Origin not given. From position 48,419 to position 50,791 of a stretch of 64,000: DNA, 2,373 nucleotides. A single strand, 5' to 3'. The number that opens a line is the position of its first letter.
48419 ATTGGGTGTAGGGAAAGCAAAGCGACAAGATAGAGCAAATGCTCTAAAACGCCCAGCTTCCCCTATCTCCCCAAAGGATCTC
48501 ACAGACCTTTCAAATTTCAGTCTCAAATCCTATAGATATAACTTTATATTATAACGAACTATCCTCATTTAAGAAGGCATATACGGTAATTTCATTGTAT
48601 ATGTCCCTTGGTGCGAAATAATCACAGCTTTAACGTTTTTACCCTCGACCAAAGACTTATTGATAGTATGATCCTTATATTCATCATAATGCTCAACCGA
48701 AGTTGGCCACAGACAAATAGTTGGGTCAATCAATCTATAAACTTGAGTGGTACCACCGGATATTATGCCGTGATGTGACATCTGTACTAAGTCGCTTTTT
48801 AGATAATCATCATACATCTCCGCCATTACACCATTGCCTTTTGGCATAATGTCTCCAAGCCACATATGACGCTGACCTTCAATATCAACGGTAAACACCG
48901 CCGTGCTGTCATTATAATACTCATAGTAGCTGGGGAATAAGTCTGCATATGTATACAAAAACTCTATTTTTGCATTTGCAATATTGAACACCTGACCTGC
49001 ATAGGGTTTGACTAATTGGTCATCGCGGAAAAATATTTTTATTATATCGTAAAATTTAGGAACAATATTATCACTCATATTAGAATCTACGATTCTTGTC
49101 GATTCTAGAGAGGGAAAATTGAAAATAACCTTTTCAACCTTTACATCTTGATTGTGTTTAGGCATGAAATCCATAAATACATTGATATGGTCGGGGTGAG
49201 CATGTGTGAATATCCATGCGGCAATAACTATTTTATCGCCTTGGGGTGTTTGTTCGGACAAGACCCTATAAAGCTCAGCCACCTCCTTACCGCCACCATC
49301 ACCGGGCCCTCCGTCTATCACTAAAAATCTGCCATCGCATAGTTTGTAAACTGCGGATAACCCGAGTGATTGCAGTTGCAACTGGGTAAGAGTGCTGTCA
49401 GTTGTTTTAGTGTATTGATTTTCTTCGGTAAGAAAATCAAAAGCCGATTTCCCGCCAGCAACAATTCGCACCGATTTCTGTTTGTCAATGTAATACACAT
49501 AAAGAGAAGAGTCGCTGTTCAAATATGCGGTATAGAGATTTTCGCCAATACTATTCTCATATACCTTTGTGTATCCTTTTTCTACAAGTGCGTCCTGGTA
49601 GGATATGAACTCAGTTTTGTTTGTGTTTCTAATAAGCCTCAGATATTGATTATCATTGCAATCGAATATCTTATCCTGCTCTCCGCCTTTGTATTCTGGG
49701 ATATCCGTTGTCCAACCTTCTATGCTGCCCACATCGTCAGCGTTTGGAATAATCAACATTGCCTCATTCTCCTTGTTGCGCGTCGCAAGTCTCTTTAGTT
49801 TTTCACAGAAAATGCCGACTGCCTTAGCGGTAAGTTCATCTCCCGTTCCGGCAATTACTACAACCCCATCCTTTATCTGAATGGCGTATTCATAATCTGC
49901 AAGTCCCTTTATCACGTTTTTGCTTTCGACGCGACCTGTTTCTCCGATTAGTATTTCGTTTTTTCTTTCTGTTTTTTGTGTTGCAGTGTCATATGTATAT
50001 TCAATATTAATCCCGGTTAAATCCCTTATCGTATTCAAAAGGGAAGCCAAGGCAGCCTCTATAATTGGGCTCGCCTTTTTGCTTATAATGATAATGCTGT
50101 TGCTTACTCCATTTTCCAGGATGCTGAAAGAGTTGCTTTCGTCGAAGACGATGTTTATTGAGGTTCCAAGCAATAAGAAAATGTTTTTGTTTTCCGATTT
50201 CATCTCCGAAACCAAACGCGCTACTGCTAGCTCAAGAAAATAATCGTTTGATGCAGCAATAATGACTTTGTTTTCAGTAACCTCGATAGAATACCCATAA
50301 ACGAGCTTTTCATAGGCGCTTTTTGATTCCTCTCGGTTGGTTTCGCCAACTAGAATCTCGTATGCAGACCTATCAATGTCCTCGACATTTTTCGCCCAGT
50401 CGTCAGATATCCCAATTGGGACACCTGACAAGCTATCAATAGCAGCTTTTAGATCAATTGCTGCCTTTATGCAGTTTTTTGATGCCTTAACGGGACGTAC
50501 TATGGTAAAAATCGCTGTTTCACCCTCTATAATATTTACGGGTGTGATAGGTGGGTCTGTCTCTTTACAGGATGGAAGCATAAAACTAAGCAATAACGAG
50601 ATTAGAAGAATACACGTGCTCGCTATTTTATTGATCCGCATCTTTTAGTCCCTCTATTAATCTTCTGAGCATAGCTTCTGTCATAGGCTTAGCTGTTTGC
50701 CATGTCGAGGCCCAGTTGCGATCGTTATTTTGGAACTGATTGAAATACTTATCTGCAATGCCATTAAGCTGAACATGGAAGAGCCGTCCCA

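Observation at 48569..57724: Operon of paralogous GLUG beta-helix surface proteins and twice-duplicated exported MBL-fold domain: candidate undescribed cell-surface system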

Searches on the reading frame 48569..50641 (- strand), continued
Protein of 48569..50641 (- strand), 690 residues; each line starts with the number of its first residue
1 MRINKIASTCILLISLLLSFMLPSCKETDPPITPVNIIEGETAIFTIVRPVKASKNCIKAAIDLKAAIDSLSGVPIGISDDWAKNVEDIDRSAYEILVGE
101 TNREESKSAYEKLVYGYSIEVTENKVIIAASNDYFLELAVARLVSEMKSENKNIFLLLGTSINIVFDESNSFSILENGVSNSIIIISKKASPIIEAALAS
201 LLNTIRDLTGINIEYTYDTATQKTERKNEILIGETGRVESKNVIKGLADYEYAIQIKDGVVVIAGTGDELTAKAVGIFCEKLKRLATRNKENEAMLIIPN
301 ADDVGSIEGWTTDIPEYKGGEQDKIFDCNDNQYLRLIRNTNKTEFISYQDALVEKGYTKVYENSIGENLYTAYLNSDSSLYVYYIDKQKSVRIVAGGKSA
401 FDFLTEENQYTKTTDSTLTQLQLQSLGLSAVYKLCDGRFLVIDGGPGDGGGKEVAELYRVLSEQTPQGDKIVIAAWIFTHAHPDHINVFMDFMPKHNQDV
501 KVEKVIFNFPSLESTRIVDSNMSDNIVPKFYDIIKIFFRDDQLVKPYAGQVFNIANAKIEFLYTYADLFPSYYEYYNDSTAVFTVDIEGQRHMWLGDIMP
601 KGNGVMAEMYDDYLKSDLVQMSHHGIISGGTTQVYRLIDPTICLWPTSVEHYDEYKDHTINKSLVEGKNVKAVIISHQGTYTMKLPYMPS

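Call 70: search_protein_families(library=pfam, proteins=[L054:3-3158:+, L068:16352-18118:+, L036:4767-7496:+, L057:9934-11670:+, L082:972-3266:+, L022:8192-9892:+, L007:13841-16792:+, L081:7250-9085:+, L046:4203-6593:+, L086:2-1615:+], max_evalue=0.001)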
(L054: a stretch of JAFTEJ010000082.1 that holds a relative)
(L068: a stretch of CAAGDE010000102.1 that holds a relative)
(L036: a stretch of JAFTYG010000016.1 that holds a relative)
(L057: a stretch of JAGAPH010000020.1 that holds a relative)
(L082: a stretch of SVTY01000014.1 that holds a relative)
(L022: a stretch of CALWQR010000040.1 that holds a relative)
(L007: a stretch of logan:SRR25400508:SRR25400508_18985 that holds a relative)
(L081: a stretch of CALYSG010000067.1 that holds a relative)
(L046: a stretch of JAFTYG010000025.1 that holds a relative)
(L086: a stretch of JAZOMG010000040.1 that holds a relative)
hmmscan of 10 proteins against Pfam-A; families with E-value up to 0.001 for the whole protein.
L054:3-3158:+ (1051 aa): 0 families

L068:16352-18118:+ (588 aa): 0 families

L036:4767-7496:+ (909 aa): 0 families

L057:9934-11670:+ (578 aa): 0 families

L082:972-3266:+ (764 aa): 0 families

L022:8192-9892:+ (566 aa): 0 families

L007:13841-16792:+ (984 aa): 2 families
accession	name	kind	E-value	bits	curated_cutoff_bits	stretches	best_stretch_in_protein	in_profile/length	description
PF13472.12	Lipase_GDSL_2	-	1.3e-19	71.9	32.9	1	671-871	1-177/178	GDSL-like Lipase/Acylhydrolase family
PF00657.28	Lipase_GDSL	-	9.4e-10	39.4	23.6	1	671-872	3-203/208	GDSL-like Lipase/Acylhydrolase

L081:7250-9085:+ (611 aa): 1 family
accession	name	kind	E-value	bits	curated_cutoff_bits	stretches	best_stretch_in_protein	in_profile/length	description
PF07944.18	Beta-AFase-like_GH127_cat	-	6.1e-30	104.9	24.9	1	24-349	17-334/376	Beta-L-arabinofuranosidase, GH127 catalytic domain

L046:4203-6593:+ (796 aa): 4 families
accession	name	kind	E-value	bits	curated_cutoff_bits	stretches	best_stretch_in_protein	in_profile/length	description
PF01055.32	Glyco_hydro_31_2nd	-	2.9e-58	198.2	23.5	1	199-507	1-328/328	Glycosyl hydrolases family 31 TIM-barrel domain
PF21365.3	Glyco_hydro_31_3rd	-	2.8e-18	66.6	24.4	1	516-606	2-87/87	Glycosyl hydrolase family 31 C-terminal domain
PF17137.9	DUF5110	-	2.8e-09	37.3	27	1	624-688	2-69/71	Domain of unknown function (DUF5110)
PF13802.12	Gal_mutarotas_2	-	7.6e-05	23.5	27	0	23-87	2-68/184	Glycosyl hydrolase 31 N-terminal galactose mutarotase-like domain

L086:2-1615:+ (537 aa): 0 families

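Call 75: search_protein_families(library=pfam, proteins=[L057:11833-12633:+, L057:12648-13496:+, L057:13600-14556:+, L057:14643-15524:+, L068:13733-14638:+, L068:15175-16086:+, L021:12166-13056:+, L086:11754-12587:+, L086:12615-13925:+, L042:20680-21531:-], max_evalue=0.001)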
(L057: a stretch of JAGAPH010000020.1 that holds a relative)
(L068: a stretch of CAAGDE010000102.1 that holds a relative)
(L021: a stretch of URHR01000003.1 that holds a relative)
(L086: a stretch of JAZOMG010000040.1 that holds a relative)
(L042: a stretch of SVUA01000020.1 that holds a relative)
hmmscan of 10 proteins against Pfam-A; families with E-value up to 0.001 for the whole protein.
L057:11833-12633:+ (266 aa): 1 family
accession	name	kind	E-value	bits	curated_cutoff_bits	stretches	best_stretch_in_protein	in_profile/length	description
PF01261.30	AP_endonuc_2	-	2.7e-18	67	31.1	1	24-263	1-248/249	Xylose isomerase-like TIM barrel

L057:12648-13496:+ (282 aa): 1 family
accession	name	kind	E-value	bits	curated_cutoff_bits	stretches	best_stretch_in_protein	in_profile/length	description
PF00722.28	Glyco_hydro_16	-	2.2e-07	30.9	22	1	110-222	38-131/175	Glycosyl hydrolases family 16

L057:13600-14556:+ (318 aa): 1 family
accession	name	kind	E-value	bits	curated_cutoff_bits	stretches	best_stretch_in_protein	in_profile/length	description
PF01261.30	AP_endonuc_2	-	3.2e-26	93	31.1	1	82-286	36-233/249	Xylose isomerase-like TIM barrel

L057:14643-15524:+ (294 aa): 10 families
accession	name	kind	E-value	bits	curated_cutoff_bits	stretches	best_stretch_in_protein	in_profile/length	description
PF12831.13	FAD_oxidored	-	7.5e-63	213.7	27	1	18-294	1-290/416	FAD dependent oxidoreductase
PF00890.30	FAD_binding_2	-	3.3e-10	40.2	20.4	1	18-54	1-37/414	FAD binding domain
PF01266.30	DAO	-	3.4e-08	33.8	27.9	1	18-68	1-55/353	FAD dependent oxidoreductase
PF13450.12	NAD_binding_8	-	3.6e-08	34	21.9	1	21-58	1-38/68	NAD(P)-binding Rossmann-like domain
PF07992.20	Pyr_redox_2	-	7.3e-08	32.6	26.1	1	17-52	1-37/291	Pyridine nucleotide-disulphide oxidoreductase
PF03486.20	HI0933_like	-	7.6e-08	32.5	50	1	18-52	2-36/244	HI0933-like protein Rossmann domain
PF00070.33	Pyr_redox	-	9.2e-08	32.9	22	0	19-50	2-33/82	Pyridine nucleotide-disulphide oxidoreductase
PF01946.23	Thi4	-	9.3e-06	25.5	26.2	1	16-72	17-75/235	Thi4 family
PF01134.28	GIDA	-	1.1e-05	25.2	22.1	1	18-49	1-33/391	Glucose inhibited division protein A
PF01494.25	FAD_binding_3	-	5.5e-05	23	22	1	17-48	2-33/349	FAD binding domain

L068:13733-14638:+ (301 aa): 1 family
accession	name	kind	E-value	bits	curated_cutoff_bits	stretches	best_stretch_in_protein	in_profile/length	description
PF00892.27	EamA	-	2.1e-07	31.7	28.2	0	10-139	9-134/135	EamA-like transporter family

L068:15175-16086:+ (303 aa): 4 families
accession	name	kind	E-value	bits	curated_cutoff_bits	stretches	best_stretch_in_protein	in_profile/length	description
PF12833.13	HTH_18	-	2.8e-17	63.2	33.6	1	223-300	2-79/80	Helix-turn-helix domain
PF00165.29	HTH_AraC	-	1.2e-14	54.4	26.6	2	261-300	1-42/42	Bacterial regulatory helix-turn-helix proteins, AraC family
PF02311.25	AraC_binding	-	3.7e-11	43.3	21.1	1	74-162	23-116/135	AraC-like ligand binding domain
PF07883.17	Cupin_2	-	3.5e-07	30.3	27.2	1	79-125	23-69/70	Cupin domain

L021:12166-13056:+ (296 aa): 1 family
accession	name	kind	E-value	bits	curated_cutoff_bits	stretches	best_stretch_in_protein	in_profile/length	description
PF00892.27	EamA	-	1.7e-06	28.8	28.2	1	164-292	11-133/135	EamA-like transporter family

L086:11754-12587:+ (277 aa): 1 family
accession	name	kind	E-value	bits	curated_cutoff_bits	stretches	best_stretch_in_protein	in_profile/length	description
PF04616.20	Glyco_hydro_43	-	1.1e-32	114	32.2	1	8-265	9-263/288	Glycosyl hydrolases family 43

L086:12615-13925:+ (436 aa): 8 families
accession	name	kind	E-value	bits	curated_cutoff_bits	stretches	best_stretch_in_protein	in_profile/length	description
PF12831.13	FAD_oxidored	-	2.1e-82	278.1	27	1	25-425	1-416/416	FAD dependent oxidoreductase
PF00890.30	FAD_binding_2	-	2.4e-07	30.7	20.4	1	25-63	1-39/414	FAD binding domain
PF01266.30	DAO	-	4.1e-07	30.3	27.9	1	25-63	1-40/353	FAD dependent oxidoreductase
PF01134.28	GIDA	-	1.2e-06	28.3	22.1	1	25-55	1-31/391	Glucose inhibited division protein A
PF13450.12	NAD_binding_8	-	2.8e-06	28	21.9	1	28-90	1-65/68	NAD(P)-binding Rossmann-like domain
PF07992.20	Pyr_redox_2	-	3.8e-06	27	26.1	1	25-58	2-35/291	Pyridine nucleotide-disulphide oxidoreductase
PF03486.20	HI0933_like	-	6.5e-06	26.2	50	1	25-71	2-51/244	HI0933-like protein Rossmann domain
PF01946.23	Thi4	-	2.6e-05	24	26.2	1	16-70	10-65/235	Thi4 family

L042:20680-21531:- (283 aa): 3 families
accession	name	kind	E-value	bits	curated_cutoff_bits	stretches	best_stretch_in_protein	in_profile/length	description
PF12833.13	HTH_18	-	1.2e-19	70.8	33.6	1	204-280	2-79/80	Helix-turn-helix domain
PF00165.29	HTH_AraC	-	1.9e-12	47.4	26.6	2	189-230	1-41/42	Bacterial regulatory helix-turn-helix proteins, AraC family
PF02311.25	AraC_binding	-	8.9e-09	35.6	21.1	1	44-141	17-116/135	AraC-like ligand binding domain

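Call 82: search_protein_representatives(alignment_id=A1)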
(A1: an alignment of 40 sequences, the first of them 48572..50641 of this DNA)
Query: 40 sequences, 577 profile positions. Proteins with E-value up to 0.001 (for the whole library): 41022; up to 1e-10: 12921; up to 1e-30: 2744. The best 150 are listed.
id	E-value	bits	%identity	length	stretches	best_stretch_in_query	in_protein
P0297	1.2e-224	763.5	-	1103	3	46-544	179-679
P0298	6.1e-200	681.9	-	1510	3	172-529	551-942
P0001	5.5e-193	658.9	-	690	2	42-564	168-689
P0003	1.7e-189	647.4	-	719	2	37-575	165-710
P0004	2.3e-183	627.2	-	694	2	38-559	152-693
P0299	1.0e-180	618.5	-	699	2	45-563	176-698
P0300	2.4e-179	613.9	-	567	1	1-563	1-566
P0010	6.7e-179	612.4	-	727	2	44-565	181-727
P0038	8.6e-179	612.1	-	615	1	4-563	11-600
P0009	1.1e-177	608.4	-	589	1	1-572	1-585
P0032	8.3e-176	602.2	-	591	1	4-575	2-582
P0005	1.4e-175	601.5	-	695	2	42-554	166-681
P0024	3.4e-172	590.3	-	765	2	37-562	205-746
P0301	1.7e-170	584.7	-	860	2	177-567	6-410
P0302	4.5e-170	583.3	-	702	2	42-565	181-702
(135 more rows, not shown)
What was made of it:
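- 48569..50641 (-): Gene D: lipoprotein with two GH-type N-terminal accessory domains, the pre-domain and an MBL domain. The family has 2,744 representatives (50%-identity clusters) at E <= 1e-30 (call 82).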

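Call 90: search_protein_families(library=pfam, alignment_id=A6, max_evalue=0.00001)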
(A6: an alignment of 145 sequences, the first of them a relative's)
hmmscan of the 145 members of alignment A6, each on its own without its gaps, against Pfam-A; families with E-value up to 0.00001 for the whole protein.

A. member 1, L015:3558-4892:- (444 aa): 1 family
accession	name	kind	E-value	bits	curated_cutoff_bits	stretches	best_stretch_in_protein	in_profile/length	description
PF02378.23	PTS_EIIC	-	2.5e-51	175.1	30.7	1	18-358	1-319/319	Phosphotransferase system, EIIC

B. families by the number of members that match (of 145 scanned): 136 families (the first 25 are shown)
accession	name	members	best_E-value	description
PF03630.20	Fumble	5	6.1e-22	Fumble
PF01869.26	BcrAD_BadFG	5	1.5e-12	BadF/BadG/BcrA/BcrD ATPase family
PF00702.32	Hydrolase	4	4e-25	haloacid dehalogenase-like hydrolase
PF01966.28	HD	3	1.6e-22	HD domain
PF13242.12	Hydrolase_like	3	5.3e-18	HAD-hyrolase-like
PF00004.35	AAA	3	4.3e-13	ATPase family associated with various cellular activities (AAA)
PF00528.27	BPD_transp_1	3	5.6e-10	Binding-protein-dependent transport system inner membrane component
PF07726.17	AAA_3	2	5.2e-61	ATPase family associated with various cellular activities (AAA)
PF12072.13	RNase_Y_N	2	6.3e-56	RNase Y N-terminal region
PF00009.33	GTP_EFTU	2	1.4e-53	Elongation factor Tu GTP binding domain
PF01554.23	MatE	2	3.7e-49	MatE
PF21018.2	BipA_C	2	4.8e-47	TypA/BipA C-terminal domain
PF13419.12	HAD_2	2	2.5e-32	Haloacid dehalogenase-like hydrolase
PF01261.30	AP_endonuc_2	2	5.4e-32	Xylose isomerase-like TIM barrel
PF00892.27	EamA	2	8.2e-29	EamA-like transporter family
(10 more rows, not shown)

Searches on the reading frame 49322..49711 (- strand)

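Call 23: search_protein_families(library=pfam, proteins=[window:49322-49711:-], max_evalue=1)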
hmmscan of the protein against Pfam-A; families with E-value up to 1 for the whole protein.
window:49322-49711:- (130 aa): 1 family
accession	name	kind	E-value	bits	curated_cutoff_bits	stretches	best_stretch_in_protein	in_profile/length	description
PF20234.3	DUF6591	-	0.012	15.9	27.1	1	19-95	30-99/228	Family of unknown function (DUF6591)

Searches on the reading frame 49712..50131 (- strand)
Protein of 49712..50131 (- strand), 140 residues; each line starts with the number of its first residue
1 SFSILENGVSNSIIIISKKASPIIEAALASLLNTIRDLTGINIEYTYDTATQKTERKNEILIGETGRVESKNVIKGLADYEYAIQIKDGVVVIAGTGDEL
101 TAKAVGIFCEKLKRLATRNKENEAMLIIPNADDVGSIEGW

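Call 23: search_protein_families(library=pfam, proteins=[window:49712-50131:-], max_evalue=1)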
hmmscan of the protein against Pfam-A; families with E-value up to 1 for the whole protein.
window:49712-50131:- (140 aa): 3 families
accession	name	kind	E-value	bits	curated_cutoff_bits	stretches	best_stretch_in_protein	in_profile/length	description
PF20921.3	DUF1846_C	-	3e-05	24.2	27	2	78-122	17-60/153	Domain of unknown function DUF1846, C-terminal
PF03648.19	Glyco_hydro_67N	-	0.0088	16.7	24.3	1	14-97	24-109/120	Glycosyl hydrolase family 67 N-terminus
PF24172.1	CdiI_ImmP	-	0.04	14.6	33.2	1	10-42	72-104/129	CdiI immunity protein EcoliA0-like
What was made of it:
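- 49712..50566 (-): Tandem accessory domains of D (aa 26-170 and 171-310). Weak Pfam Glyco_hydro_67N hit, E 0.009 (call 23).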

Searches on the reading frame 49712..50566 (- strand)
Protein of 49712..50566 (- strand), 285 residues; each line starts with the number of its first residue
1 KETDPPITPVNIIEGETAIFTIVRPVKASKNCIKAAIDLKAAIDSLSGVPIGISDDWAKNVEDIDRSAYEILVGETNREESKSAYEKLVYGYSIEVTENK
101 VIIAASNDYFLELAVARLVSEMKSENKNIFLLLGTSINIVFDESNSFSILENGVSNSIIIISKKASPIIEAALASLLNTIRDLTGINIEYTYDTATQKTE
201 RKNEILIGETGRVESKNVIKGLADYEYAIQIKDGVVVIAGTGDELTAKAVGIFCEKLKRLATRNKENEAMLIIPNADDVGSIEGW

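Call 46: predict_structure(alignment_id=A2)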
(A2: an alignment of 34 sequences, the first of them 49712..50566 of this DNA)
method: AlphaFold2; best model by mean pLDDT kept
length: 285 residues; sequences in the alignment: 34
mean_pLDDT: 90.2   pTM: 0.81
mean pLDDT of the five models: 90.2, 89.7, 88.5, 88.3, 88.1
residues with pLDDT >= 90: 204; 70-90: 58; 50-70: 22; < 50: 1
segments of 3 or more residues with pLDDT < 50: none
pLDDT, mean of each block of 10 residues (from residue 1): 81 96 96 97 97 92 94 97 94 97 94 96 92 94 81 87 96 96 91 77 91 95 95 93 96 90 59 74 63
secondary structure, 60 per line:
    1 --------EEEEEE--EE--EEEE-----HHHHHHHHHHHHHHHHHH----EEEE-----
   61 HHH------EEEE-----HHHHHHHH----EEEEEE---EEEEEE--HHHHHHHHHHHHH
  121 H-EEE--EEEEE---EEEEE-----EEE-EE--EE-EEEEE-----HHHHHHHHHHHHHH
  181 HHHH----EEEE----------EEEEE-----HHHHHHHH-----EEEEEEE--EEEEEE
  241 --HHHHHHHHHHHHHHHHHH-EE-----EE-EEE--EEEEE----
elements in order: E9-14 E21-24 H30-47 E52-55 E70-73 H79-86 E91-96 E100-105 H108-121 E123-125 E128-132 E136-140 E146-148 E157-161 H167-184 E189-192 E203-207 H213-220 E226-232 E235-240 H243-260 E272-274 E277-281
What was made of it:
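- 49712..50566 (-): Model pLDDT 90.2 (call 46).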

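Call 50: fold_search(model_id=the predicted structure, library=pdb)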
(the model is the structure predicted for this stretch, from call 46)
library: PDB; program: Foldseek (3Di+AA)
matches with E <= 10: 1189; with E <= 0.001: 72
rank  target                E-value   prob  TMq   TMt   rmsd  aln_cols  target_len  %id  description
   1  4c90_A                6.4e-07  1.00  0.38  0.14   5.8       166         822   18  Evidence that GH115 alpha-glucuronidase activity is dependent on conformational flexibility (released 2013-11-13)
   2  4c90_B                3.3e-06  1.00  0.37  0.14   5.9       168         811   18  Evidence that GH115 alpha-glucuronidase activity is dependent on conformational flexibility (released 2013-11-13)
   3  8pxv_B                4.8e-06  1.00  0.33  0.16  16.0       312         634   10  Targeting extended blood antigens by Akkermansia muciniphila enzymes unveils a missing link for generating universal d (released 2024-02-28)
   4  7pxq                  5.4e-06  1.00  0.38  0.14   5.4       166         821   13  GH115 alpha-1,2-glucuronidase D303A (released 2022-01-19)
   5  4c91_B                6.1e-06  1.00  0.36  0.14   5.8       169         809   18  Evidence that GH115 alpha-glucuronidase activity is dependent on conformational flexibility (released 2013-11-13)
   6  8pxt_B                6.5e-06  1.00  0.34  0.16  12.0       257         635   10  Targeting extended blood antigens by Akkermansia muciniphila enzymes unveils a missing link for generating universal d (released 2024-02-28)
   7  4c91_A                7.8e-06  1.00  0.38  0.14   5.6       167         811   19  Evidence that GH115 alpha-glucuronidase activity is dependent on conformational flexibility (released 2013-11-13)
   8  8pxv_C                8.2e-06  1.00  0.33  0.17  15.9       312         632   10  Targeting extended blood antigens by Akkermansia muciniphila enzymes unveils a missing link for generating universal d (released 2024-02-28)
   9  4h04_A                1.4e-05  1.00  0.31  0.16  10.4       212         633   11  Lacto-N-biosidase from Bifidobacterium bifidum (released 2013-03-20)
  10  8pxu_B                1.7e-05  1.00  0.33  0.17  15.5       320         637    9  Targeting extended blood antigens by Akkermansia muciniphila enzymes unveils a missing link for generating universal d (released 2024-02-28)
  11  8pxu_C                3.3e-05  1.00  0.35  0.17  16.0       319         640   11  Targeting extended blood antigens by Akkermansia muciniphila enzymes unveils a missing link for generating universal d (released 2024-02-28)
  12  7pug_A                3.6e-05  1.00  0.38  0.14   5.3       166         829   11  GH115 alpha-1,2-glucuronidase in complex with xylopentaose (released 2022-01-19)
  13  8pxt_C                3.6e-05  1.00  0.33  0.16   4.8       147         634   11  Targeting extended blood antigens by Akkermansia muciniphila enzymes unveils a missing link for generating universal d (released 2024-02-28)
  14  7dva_B                3.6e-05  1.00  0.32  0.19  12.5       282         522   11  Structure of wild type Bt4394, a GH20 family sulfoglycosidase, in complex with 6S-GlcNAc (released 2022-01-19)
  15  6pv4_D                3.8e-05  1.00  0.32  0.16   4.4       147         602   16  Structure of CpGH84A (released 2019-09-11)
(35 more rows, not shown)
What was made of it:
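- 49712..50566 (-): Foldseek matches the N-terminal domains of GH115, GH20, GH84 and GH67 enzymes, E 6e-7 to 3e-4 (call 50).
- On GH20b / GH67N-type accessory domain: 72 PDB matches at E <= 0.001; all 50 listed are glycosidases of these families (calls 46, 50).
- D's tandem modules are the accessory domain otherwise seen at the N-terminus of GH115, GH20, GH84 and GH67 enzymes (call 50). The accessory domains are glycosidase-type (call 50).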

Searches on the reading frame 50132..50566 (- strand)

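Call 23: search_protein_families(library=pfam, proteins=[window:50132-50566:-], max_evalue=1)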
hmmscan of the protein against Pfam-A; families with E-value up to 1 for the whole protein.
window:50132-50566:- (145 aa): 1 family
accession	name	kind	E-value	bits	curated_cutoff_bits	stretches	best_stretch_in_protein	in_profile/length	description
PF07286.17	D-Glu_cyclase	-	0.21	11.9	25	1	6-69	39-98/143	D-glutamate cyclase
